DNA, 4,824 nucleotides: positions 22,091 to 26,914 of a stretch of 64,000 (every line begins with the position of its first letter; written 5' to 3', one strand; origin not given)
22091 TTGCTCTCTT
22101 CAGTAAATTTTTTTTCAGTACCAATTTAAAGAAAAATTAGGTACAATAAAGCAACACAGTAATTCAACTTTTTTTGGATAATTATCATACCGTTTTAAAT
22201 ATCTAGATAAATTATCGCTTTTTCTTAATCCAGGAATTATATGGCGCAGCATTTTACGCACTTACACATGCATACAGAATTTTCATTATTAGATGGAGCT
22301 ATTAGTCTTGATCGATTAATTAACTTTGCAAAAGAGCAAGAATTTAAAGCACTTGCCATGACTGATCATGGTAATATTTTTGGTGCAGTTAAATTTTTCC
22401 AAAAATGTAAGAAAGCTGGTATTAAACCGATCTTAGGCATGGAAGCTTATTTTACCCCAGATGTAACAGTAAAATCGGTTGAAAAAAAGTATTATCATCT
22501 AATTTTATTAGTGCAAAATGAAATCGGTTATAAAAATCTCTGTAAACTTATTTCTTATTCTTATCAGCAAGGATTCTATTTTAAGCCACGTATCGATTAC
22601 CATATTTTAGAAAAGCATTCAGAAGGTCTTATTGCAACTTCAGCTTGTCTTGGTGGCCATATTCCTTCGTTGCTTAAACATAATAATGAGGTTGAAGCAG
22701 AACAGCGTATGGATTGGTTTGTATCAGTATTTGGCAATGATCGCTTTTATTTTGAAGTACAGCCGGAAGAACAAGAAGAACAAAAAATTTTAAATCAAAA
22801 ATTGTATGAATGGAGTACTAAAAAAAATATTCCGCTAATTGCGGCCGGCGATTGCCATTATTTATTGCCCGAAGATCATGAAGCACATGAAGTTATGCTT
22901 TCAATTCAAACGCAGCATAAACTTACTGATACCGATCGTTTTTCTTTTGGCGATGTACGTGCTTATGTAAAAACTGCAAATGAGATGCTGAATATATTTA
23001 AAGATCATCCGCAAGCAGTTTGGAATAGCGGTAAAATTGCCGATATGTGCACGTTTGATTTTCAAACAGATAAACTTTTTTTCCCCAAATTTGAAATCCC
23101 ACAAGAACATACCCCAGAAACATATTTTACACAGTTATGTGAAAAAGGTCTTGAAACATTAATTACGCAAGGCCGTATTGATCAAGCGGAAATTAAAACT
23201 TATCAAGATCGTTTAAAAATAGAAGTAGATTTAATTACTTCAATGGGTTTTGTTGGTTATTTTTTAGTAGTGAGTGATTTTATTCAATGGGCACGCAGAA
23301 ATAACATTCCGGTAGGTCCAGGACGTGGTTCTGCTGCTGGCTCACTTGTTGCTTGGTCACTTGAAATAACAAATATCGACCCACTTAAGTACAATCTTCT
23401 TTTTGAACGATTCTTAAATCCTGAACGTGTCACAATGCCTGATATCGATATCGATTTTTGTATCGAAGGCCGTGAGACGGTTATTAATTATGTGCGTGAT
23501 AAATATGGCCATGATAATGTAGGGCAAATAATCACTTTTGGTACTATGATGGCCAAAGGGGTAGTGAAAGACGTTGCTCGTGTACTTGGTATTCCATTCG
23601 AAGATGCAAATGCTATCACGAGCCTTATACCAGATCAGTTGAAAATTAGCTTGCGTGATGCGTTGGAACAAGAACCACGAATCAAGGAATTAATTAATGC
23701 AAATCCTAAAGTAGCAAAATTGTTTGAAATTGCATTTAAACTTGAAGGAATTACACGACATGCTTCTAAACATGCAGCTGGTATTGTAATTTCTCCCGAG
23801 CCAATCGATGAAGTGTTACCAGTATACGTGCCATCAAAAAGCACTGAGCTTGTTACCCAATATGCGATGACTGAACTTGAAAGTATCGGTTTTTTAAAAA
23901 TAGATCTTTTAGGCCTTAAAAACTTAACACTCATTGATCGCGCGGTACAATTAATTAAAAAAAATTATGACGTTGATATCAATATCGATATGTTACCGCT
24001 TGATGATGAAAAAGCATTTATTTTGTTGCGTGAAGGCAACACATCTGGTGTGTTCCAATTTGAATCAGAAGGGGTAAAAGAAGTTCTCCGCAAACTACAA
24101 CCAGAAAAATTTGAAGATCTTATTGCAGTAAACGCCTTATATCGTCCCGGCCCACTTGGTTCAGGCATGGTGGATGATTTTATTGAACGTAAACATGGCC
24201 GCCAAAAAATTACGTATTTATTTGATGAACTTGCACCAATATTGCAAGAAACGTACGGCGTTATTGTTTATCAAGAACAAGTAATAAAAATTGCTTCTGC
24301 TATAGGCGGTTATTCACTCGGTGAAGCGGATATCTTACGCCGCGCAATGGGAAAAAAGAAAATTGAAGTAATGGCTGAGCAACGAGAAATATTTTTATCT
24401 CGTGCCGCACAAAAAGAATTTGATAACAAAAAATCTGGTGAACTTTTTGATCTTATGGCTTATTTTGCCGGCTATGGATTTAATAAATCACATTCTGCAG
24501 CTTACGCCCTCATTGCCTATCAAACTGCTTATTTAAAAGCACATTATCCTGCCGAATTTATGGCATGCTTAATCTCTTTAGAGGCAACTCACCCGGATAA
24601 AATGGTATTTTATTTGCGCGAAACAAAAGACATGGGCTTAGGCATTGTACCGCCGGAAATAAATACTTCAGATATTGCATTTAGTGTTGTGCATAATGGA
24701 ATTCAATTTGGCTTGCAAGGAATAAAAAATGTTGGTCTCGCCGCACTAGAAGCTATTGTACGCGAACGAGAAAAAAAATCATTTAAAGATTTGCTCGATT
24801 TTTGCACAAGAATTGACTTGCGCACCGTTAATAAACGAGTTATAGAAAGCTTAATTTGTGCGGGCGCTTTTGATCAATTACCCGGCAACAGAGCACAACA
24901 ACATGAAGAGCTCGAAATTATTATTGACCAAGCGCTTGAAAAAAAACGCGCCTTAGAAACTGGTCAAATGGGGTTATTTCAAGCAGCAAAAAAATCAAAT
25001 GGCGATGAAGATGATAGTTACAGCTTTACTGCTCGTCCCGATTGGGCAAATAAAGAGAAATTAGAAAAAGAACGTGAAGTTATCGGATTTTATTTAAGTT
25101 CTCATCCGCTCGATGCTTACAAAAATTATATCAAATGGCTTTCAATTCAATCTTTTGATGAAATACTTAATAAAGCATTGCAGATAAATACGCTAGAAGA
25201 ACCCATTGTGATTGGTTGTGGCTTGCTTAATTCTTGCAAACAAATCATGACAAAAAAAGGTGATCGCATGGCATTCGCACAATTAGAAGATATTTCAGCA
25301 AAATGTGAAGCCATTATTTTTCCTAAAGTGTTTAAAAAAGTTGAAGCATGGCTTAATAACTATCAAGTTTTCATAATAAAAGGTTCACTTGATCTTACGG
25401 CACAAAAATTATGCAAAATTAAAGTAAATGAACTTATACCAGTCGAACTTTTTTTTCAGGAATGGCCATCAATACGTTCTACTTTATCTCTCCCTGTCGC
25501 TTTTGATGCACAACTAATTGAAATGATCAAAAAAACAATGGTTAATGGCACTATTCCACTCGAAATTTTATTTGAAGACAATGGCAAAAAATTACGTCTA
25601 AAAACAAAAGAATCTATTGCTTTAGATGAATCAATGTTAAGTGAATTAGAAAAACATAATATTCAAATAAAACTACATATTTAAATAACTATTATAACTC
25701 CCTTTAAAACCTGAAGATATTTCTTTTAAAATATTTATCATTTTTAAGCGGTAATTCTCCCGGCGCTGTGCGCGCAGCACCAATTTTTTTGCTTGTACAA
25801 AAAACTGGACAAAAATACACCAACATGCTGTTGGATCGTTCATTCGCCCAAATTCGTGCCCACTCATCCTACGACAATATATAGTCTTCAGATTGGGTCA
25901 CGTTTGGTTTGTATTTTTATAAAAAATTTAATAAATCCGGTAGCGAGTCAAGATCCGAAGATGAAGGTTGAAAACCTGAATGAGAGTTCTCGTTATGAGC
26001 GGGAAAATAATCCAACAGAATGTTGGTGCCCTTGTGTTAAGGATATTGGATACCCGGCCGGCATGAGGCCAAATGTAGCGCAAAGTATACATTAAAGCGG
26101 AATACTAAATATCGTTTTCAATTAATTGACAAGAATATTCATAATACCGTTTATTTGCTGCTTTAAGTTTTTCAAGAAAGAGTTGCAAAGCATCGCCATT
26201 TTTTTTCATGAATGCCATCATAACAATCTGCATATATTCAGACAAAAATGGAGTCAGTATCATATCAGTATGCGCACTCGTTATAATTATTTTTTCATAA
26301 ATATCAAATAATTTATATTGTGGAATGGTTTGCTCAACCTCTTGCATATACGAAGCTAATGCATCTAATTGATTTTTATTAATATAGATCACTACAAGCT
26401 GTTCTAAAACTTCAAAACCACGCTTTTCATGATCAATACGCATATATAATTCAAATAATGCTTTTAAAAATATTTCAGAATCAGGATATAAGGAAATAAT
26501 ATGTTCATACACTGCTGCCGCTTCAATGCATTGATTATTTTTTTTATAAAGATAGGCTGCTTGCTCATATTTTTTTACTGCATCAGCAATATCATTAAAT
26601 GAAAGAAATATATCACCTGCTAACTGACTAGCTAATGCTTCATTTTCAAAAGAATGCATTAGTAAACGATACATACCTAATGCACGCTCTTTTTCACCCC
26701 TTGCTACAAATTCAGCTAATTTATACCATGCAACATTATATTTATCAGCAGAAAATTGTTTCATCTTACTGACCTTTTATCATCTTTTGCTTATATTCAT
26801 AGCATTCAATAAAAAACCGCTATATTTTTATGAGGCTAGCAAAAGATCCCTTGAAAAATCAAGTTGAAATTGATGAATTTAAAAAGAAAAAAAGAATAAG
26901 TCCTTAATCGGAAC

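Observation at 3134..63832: Recurrent 'signal peptide followed immediately by Met-(Glu)' leader on about 12 unrelated secreted proteins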

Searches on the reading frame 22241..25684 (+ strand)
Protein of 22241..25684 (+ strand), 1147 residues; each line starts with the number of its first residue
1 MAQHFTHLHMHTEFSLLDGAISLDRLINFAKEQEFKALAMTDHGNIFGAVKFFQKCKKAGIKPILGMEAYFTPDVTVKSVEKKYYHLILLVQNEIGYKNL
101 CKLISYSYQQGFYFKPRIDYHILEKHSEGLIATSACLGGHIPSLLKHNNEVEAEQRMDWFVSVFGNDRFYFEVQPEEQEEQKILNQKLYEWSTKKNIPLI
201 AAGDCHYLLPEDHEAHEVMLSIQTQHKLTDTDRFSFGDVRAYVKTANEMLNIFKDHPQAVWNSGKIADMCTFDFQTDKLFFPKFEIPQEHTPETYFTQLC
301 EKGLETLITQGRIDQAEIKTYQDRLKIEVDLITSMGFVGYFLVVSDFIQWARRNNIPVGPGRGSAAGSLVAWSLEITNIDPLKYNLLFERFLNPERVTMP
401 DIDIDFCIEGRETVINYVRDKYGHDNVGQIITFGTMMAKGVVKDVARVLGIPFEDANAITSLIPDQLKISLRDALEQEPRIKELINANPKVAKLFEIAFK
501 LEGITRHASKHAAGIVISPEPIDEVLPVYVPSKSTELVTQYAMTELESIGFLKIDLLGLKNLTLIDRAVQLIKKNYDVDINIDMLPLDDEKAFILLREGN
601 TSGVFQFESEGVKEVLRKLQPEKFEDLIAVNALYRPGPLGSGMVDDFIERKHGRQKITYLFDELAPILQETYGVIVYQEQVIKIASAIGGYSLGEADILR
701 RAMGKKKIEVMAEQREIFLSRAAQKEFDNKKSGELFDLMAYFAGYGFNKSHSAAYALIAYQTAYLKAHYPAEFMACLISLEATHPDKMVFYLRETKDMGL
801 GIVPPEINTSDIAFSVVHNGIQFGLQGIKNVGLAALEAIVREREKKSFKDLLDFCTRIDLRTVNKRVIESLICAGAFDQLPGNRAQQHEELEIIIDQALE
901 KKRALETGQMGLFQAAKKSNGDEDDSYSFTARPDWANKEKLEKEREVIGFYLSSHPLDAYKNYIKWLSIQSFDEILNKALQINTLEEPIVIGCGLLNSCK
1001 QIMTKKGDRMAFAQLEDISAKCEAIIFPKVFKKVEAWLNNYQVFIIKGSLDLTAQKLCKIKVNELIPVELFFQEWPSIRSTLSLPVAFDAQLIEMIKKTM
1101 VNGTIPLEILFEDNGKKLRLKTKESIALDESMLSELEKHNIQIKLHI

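Call 5: search_protein_families(library=pfam, proteins=[window:22241-25684:+], max_evalue=0.01)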
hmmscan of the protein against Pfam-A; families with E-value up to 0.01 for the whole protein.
window:22241-25684:+ (1147 aa): 5 families
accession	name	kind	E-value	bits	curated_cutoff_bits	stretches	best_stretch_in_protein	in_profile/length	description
PF07733.18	DNA_pol3_alpha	-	2.1e-100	336.1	23.9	1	295-558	2-260/260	Bacterial DNA polymerase III alpha NTPase domain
PF17657.6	DNA_pol3_finger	-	5.1e-66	221.5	22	1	561-725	1-165/166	Bacterial DNA polymerase III alpha subunit finger domain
PF02811.25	PHP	-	3.2e-57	193.9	26.4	1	7-174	1-162/164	PHP domain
PF14579.12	HHH_6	-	1.6e-27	96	25.6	1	799-886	1-89/90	Helix-hairpin-helix motif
PF01336.31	tRNA_anti-codon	-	0.0012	19.2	27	1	994-1066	5-73/75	OB-fold nucleic acid binding domain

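Call 6: find_related_loci(query=window:22241-25684:+, collection=genome_contigs, flank=10000)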
Query window:22241-25684:+ (1147 aa) in genome_contigs; peptide patterns used: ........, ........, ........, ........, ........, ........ (x = any residue, [..] = any of these).
600 stretches matched a pattern (row limit reached: there are more); 598 encode a relative of the query (tblastn E <= 1e-3); the best 80 are kept; 80 distinct loci.
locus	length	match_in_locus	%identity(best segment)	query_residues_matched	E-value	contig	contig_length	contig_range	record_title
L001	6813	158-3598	63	1-1147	0e+0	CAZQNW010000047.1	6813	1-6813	MAG TPA_asm: uncultured Pseudomonadota bacterium isolate binchicken_co190_25 genome assembly, contig: NODE_17317_length_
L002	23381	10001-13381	62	3-1138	0e+0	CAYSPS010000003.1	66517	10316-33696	MAG TPA_asm: uncultured Pseudomonadota bacterium isolate SRP239243_co1_149 genome assembly, contig: NODE_439_length_6651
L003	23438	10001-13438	64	1-1145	0e+0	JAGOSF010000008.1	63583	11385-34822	Candidatus Babeliales bacterium isolate Gw_Eff_bin_310 Gw_Eff_656_length_63583_cov_56.146227, whole genome shotgun seque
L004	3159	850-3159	71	1-770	0e+0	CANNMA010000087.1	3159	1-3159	MAG: bacterium isolate ZH-3nov15-92 genome assembly, contig: ZH-3nov15-C75764, whole genome shotgun sequence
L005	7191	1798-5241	44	5-1138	0e+0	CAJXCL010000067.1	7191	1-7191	MAG TPA_asm: uncultured Nitrospirae bacterium isolate ERR599099_bin.62_MetaBAT_v2.12.1_MAG genome assembly, contig: NODE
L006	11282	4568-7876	45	2-1098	0e+0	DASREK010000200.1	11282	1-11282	MAG TPA_asm: Bryobacterales bacterium isolate SMAG_U10004 k141_591733, whole genome shotgun sequence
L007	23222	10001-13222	45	5-1080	0e+0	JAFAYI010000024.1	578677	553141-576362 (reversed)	MAG: Acidobacteriaceae bacterium isolate CP_BM_RX_R8_11 BM_RX_R8_k147_1127609, whole genome shotgun sequence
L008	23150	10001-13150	44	5-1052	0e+0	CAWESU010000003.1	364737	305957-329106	MAG: uncultured Acidobacteriota bacterium isolate MFD03399.bin.1.4 genome assembly, contig: contig_5938, whole genome sh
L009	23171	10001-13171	45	4-1057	0e+0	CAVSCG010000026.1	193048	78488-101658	MAG: uncultured delta proteobacterium isolate MFD02979.bin.2.126 genome assembly, contig: contig_57807, whole genome sho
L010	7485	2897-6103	45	1-1070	0e+0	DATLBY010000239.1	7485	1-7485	MAG TPA_asm: Bryobacteraceae bacterium isolate SMAG_U14310 k141_6844279, whole genome shotgun sequence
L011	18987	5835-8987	46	5-1069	0e+0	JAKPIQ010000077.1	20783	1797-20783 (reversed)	MAG: Candidatus Atribacteria bacterium isolate USOA134_metabat.75_sub k141_161679, whole genome shotgun sequence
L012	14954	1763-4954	44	4-1068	0e+0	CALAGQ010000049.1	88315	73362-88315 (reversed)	MAG TPA_asm: uncultured Nitrospina sp. isolate ERR2206756_bin.76_CONCOCT_v1.1_MAG genome assembly, contig: ERZ887841.39,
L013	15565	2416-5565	44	5-1052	0e+0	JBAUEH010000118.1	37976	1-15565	MAG: Candidatus Acidiferrales bacterium isolate MFD10743_ilm_asm_bin16 k127_126126, whole genome shotgun sequence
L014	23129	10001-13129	45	2-1056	0e+0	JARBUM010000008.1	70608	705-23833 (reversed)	MAG: Pelosinus sp. isolate L_E1_T20_C_bin.69 scaffold_455, whole genome shotgun sequence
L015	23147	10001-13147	45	2-1050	0e+0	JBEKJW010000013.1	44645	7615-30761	MAG: Candidatus Acidiferrales bacterium isolate SPRUCE 332 SPRUCE_332_13, whole genome shotgun sequence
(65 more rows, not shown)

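Call 11: find_encoding_contigs(protein=window:22241-25684:+, flank=10000, max_places=6)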
Protein window:22241-25684:+ (1147 aa): 1 contig read that carries it; 1 place shown.
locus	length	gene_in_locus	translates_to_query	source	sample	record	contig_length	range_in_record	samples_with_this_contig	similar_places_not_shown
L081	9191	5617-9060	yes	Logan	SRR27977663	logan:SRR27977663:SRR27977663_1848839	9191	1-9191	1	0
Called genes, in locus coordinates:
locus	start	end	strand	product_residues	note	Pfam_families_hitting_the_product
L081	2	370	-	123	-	?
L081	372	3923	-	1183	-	PF14436:EndoU_bacteria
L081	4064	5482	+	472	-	PF23414:Beta-prop_EML_2 (faint), PF25174:Beta-prop_THOC3 (faint), PF24796:WDR55 (faint), PF23381:Beta-prop_IFT122_1st (weak)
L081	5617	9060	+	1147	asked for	PF02811:PHP, PF07733:DNA_pol3_alpha, PF17657:DNA_pol3_finger, PF14579:HHH_6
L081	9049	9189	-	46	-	?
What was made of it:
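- A public gene call uses the upstream ATG (call 11).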

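Call 31: search_protein_families(library=pfam, alignment_id=A2, max_evalue=0.001)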
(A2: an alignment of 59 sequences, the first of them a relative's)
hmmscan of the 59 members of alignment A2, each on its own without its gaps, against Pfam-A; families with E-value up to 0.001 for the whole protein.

A. member 1, L002:13439-14125:- (229 aa): 0 families

B. families by the number of members that match (of 59 scanned): 17 families
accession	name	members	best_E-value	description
PF12796.13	Ank_2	7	9.2e-63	Ankyrin repeats (3 copies)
PF13637.12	Ank_4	7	4.4e-60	Ankyrin repeats (many copies)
PF00023.36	Ank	7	2.2e-57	Ankyrin repeat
PF13606.12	Ank_3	7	8.4e-42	Ankyrin repeat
PF13857.12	Ank_5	6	8.2e-45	Ankyrin repeats (many copies)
PF24521.3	Ank_KRIT1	3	2e-17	KRIT1 ankyrin-repeats domain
PF23745.1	ANK_LRRK2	2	1.9e-10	LRRK2 ANK repeat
PF01161.25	PBP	1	8.2e-47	Phosphatidylethanolamine-binding protein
PF00483.29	NTP_transferase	1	8.4e-34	Nucleotidyl transferase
PF14436.11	EndoU_bacteria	1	8e-15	Bacterial EndoU nuclease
PF01753.24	zf-MYND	1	3.8e-11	MYND finger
PF23414.1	Beta-prop_EML_2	1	4.2e-07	Echinoderm microtubule-associated protein second beta-propeller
PF25174.1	Beta-prop_THOC3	1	1.2e-06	THOC3 beta-propeller domain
PF22956.2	VPS15-like_hel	1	2.2e-06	VPS15-like, helical domain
PF25167.1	DUF7829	1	2.3e-06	Domain of unknown function (DUF7829)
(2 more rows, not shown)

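Call 32: search_protein_families(library=pfam, alignment_id=A3, max_evalue=0.001)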
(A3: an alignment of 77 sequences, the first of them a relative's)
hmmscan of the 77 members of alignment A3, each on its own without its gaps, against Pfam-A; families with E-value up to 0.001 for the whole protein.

A. member 1, L001:5177-6634:- (486 aa): 7 families
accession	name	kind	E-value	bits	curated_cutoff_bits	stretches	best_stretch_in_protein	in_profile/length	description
PF13855.12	LRR_8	-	2.6e-48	162.1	27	4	307-363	2-58/61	Leucine rich repeat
PF12799.13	LRR_4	-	6.1e-25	87.1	27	4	427-465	3-40/44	Leucine Rich repeats (2 copies)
PF13306.12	LRR_5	-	1.3e-18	67.6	27.7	2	368-481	2-110/127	BspA type Leucine rich repeat region (6 copies)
PF00560.39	LRR_1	-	6.3e-17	58.5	20.6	0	331-352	1-22/23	Leucine Rich Repeat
PF23598.1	LRR_14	-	4.4e-13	49.2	40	2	262-337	52-121/353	Leucine-rich repeat region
PF14580.12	LRR_9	-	5.8e-05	23.2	30.5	0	283-347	43-105/175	Leucine-rich repeat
PF23211.1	LRR_LRWD1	-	0.00039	20.6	28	0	427-485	44-99/190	Leucine-rich repeat and WD repeat-containing protein 1, LRR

B. families by the number of members that match (of 77 scanned): 34 families (the first 25 are shown)
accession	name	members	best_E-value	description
PF01161.25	PBP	3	5e-45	Phosphatidylethanolamine-binding protein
PF02666.20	PS_Dcarbxylase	2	3.3e-57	Phosphatidylserine decarboxylase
PF12146.15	Hydrolase_4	2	7.6e-05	Serine aminopeptidase, S33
PF00561.26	Abhydrolase_1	2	0.00045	alpha/beta hydrolase fold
PF02113.21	Peptidase_S13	1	8.6e-86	D-Ala-D-Ala carboxypeptidase 3 (S13) family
PF00023.36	Ank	1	6.4e-54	Ankyrin repeat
PF12796.13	Ank_2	1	1.5e-51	Ankyrin repeats (3 copies)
PF13855.12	LRR_8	1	2.6e-48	Leucine rich repeat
PF13637.12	Ank_4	1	2.8e-46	Ankyrin repeats (many copies)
PF13606.12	Ank_3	1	5e-40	Ankyrin repeat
PF07676.18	PD40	1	1.7e-38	WD40-like Beta Propeller Repeat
PF13857.12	Ank_5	1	2.5e-34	Ankyrin repeats (many copies)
PF12799.13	LRR_4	1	6.1e-25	Leucine Rich repeats (2 copies)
PF01661.27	Macro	1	9.8e-22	Macro domain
PF13091.12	PLDc_2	1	2.1e-21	PLD-like domain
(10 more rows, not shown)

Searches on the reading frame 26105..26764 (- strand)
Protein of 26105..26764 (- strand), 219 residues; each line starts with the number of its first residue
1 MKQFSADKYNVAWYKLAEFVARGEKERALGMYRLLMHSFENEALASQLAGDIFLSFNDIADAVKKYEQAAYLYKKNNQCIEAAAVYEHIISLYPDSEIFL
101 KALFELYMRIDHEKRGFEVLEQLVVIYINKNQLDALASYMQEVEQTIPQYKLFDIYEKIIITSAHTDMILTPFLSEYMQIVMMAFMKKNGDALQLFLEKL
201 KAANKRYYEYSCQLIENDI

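Call 17: search_protein_families(library=pfam, proteins=[window:26105-26764:-], max_evalue=0.01)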
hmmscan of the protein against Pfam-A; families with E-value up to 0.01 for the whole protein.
window:26105-26764:- (219 aa): 5 families
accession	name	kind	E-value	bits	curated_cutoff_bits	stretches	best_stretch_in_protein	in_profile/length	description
PF13174.12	TPR_6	-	6.4e-05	23.8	26.3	0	69-96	6-33/33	Tetratricopeptide repeat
PF14938.12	SNAP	-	0.00091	19.2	25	1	38-115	109-186/282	Soluble NSF attachment protein, SNAP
PF13428.12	TPR_14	-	0.00095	20.1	23.5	0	67-104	5-42/44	Tetratricopeptide repeat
PF13181.12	TPR_8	-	0.0064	17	25.7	0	66-95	4-33/34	Tetratricopeptide repeat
PF13176.12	TPR_7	-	0.0085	16.6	27.9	0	50-76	6-32/36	Tetratricopeptide repeat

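Call 19: find_related_loci(query=A1, collection=metagenome_contigs, flank=10000)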
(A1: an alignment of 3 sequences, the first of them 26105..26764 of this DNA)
Query A1 (219 aa) in metagenome_contigs; peptide patterns used: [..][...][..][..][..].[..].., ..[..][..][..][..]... (x = any residue, [..] = any of these).
600 stretches matched a pattern (row limit reached: there are more); 126 encode a relative of the query (tblastn E <= 1e-3); the best 80 are kept; 80 distinct loci.
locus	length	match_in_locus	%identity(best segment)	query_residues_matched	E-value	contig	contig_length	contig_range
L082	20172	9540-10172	39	1-211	6e-45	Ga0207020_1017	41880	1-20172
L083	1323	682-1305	41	1-208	7e-46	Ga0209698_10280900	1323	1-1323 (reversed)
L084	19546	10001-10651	41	1-217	2e-43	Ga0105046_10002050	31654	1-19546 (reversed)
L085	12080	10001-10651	41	1-216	2e-43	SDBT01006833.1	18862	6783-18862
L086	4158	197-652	48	1-153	5e-42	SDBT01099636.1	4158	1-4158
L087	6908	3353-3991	41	1-217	9e-42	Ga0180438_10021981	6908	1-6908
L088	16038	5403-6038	36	1-211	1e-41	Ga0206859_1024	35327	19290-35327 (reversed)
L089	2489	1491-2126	39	1-212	2e-41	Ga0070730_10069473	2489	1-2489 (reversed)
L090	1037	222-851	38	1-209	1e-42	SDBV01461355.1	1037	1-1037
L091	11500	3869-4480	38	1-201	1e-40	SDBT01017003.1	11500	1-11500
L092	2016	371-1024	37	1-218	2e-40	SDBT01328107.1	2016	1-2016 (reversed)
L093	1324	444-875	47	1-145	3e-41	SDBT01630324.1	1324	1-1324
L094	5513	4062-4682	36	1-211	4e-39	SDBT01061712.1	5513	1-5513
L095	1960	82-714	38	1-215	3e-39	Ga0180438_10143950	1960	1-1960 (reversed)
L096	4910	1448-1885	48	1-147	8e-39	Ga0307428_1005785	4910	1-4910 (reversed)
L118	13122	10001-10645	37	1-216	3e-36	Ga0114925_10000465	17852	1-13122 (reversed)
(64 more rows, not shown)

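Call 47: find_homologous_proteins(query=L118:10692-11312:-, max_evalue=0.001)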
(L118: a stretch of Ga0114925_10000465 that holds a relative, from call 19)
Query L118:10692-11312:- (206 aa): 13 proteins with E <= 0.001 among 409 candidates.
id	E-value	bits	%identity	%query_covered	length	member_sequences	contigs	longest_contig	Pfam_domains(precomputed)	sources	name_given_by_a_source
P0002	3.7e-131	453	100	100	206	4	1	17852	-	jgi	-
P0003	6.8e-74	266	61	97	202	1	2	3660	-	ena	-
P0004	9.1e-60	220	75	68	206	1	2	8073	-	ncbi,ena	-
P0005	4.7e-57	211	92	48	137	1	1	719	-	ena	-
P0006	1.2e-55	206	80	59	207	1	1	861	-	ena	-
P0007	3.6e-53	198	88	50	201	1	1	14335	-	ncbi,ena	-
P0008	1.4e-50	190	48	99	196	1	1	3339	-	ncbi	-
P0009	3.7e-37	146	60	61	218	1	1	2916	-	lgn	-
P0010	3.9e-36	143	39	98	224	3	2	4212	-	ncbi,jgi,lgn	-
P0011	2.9e-35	140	53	71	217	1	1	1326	-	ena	-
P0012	2.5e-25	107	55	54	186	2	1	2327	-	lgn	-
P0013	4.2e-19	87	50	49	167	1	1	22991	-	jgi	-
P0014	3.6e-12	65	38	53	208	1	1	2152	-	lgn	-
